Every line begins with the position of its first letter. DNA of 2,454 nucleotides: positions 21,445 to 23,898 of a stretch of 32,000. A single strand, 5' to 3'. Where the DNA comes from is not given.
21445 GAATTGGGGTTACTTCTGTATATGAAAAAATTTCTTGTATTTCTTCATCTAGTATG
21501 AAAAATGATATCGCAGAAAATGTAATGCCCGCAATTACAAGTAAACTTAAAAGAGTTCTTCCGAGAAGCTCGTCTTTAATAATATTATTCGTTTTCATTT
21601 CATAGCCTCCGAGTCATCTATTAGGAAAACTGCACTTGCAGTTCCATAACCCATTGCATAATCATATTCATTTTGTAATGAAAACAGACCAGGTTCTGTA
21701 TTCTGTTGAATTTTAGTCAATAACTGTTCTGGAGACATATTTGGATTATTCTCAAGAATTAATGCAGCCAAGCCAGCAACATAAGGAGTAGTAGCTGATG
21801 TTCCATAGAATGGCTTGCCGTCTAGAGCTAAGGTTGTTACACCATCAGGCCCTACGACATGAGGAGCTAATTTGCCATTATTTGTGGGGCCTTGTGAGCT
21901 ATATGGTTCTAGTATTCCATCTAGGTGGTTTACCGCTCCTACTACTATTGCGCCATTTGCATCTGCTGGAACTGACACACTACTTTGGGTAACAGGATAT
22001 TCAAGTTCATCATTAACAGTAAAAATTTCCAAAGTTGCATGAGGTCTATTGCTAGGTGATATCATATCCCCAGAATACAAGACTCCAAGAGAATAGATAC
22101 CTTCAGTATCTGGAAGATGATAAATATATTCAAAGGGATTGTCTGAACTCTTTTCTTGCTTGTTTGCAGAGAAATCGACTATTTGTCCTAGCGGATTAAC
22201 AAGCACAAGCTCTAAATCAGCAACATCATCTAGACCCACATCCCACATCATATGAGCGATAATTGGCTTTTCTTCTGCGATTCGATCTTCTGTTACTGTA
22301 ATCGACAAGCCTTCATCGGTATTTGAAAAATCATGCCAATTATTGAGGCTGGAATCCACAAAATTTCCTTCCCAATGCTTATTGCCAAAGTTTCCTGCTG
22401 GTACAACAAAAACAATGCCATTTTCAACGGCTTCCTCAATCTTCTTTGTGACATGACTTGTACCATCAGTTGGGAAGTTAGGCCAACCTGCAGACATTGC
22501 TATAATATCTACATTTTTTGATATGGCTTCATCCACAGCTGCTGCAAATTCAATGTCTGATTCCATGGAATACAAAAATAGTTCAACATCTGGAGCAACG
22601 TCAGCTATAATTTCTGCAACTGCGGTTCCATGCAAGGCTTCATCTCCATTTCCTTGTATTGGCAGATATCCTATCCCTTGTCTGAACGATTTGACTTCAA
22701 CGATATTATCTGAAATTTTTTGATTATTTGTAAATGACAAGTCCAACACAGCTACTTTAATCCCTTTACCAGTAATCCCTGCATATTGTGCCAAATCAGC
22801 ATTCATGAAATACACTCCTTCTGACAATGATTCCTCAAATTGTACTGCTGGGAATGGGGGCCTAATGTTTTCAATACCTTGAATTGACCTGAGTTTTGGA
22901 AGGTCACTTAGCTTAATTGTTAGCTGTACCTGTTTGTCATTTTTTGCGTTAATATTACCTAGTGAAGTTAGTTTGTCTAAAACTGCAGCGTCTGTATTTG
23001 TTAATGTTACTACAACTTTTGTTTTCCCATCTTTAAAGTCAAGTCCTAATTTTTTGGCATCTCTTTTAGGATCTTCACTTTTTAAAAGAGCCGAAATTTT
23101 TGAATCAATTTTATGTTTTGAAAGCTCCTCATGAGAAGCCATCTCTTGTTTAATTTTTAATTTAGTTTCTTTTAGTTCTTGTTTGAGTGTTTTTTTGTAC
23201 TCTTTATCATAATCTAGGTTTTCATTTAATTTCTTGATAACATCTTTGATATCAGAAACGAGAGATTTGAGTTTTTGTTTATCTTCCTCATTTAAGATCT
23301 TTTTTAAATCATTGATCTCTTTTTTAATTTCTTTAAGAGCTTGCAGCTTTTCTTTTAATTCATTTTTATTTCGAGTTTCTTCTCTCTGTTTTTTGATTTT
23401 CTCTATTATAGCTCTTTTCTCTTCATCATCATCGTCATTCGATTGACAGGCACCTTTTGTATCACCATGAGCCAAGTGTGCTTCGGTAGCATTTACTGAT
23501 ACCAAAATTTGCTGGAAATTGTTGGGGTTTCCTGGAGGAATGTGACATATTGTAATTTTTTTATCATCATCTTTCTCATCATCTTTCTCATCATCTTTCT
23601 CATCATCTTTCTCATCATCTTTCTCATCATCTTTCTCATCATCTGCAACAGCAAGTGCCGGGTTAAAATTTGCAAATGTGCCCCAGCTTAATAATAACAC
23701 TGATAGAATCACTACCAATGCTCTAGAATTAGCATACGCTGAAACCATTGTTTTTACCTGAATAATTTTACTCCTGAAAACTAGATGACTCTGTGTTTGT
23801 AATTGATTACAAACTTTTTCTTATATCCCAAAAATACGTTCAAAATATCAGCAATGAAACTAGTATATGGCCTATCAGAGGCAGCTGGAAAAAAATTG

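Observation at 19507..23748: Translationally coupled three-gene operon of secreted proteins next to a two-component system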

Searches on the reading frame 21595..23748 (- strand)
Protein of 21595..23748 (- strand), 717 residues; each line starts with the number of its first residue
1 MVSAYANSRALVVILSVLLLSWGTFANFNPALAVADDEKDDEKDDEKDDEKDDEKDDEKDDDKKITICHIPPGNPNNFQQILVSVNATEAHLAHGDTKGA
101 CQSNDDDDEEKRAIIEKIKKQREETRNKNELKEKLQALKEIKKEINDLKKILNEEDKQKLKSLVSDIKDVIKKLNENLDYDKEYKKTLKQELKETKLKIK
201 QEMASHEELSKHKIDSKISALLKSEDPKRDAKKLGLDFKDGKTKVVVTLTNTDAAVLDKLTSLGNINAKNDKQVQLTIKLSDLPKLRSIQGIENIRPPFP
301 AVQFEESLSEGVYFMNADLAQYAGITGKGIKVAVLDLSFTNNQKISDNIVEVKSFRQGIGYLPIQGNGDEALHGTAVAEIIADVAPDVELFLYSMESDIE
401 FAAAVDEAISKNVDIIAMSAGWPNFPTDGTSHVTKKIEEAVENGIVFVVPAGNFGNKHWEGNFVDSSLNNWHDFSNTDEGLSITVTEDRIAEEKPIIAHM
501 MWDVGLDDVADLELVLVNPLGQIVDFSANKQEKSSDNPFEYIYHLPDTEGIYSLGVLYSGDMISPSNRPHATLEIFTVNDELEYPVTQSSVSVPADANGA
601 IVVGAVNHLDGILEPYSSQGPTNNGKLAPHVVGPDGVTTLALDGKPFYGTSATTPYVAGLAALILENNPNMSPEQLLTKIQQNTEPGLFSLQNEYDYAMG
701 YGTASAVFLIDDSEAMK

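Call 3: search_protein_families(library=pfam, proteins=[window:21595-23748:-], max_evalue=0.1)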
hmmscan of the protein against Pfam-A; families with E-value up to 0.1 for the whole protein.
window:21595-23748:- (717 aa): 2 families
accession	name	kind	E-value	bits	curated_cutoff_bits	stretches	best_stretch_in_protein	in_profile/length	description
PF00082.27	Peptidase_S8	-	1.7e-24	87.1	21.8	2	587-702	160-288/288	Subtilase family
PF05192.23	MutS_III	-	0.027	15.3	34.1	1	126-230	46-146/194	MutS domain III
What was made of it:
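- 21595..23748 (-): geneA: secreted S8 subtilase, 717 aa. Order of parts: signal peptide, acidic DDEK repeat, coiled-coil region, propeptide-like segment, then a catalytic domain with a ~130-aa insertion. Peptidase_S8 1.7e-24 (call 3).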

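Call 4: search_protein_families(library=ncbifam, proteins=[window:21595-23748:-], max_evalue=0.1)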
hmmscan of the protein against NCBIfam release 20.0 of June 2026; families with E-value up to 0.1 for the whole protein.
window:21595-23748:- (717 aa): 7 families
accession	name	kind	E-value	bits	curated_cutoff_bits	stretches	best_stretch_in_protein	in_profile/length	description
TIGR03921.1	T7SS_mycosin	equivalog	2e-20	73.2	278.75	3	588-704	164-279/353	type VII secretion-associated serine protease mycosin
NF049966.1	QH_SP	equivalog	3.4e-08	33.1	165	1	332-456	2-127/219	subtilisin-like serine protease QhpE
TIGR03895.1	protease_PatA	subfamily_domain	2.2e-05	23.4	421.05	1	394-457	39-102/606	PatA/PatG family cyanobactin maturation protease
NF040809.1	germ_prot_CspBA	exception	0.00083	17.1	1250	1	585-666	390-474/1099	bifunctional germination protease/germinant receptor pseudoprotease CspBA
TIGR01069.2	mutS2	equivalog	0.0032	15.9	400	1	103-287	510-689/790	endonuclease MutS2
NF041528.1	strep_LAETG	domain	0.017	14.9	30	1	649-665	6-22/35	LAETG motif-containing sortase-dependent surface protein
NF051851.1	AtpSerPepEprS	equivalog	0.063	11.3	1700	0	311-343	50-82/988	autotransporter serine peptidase EprS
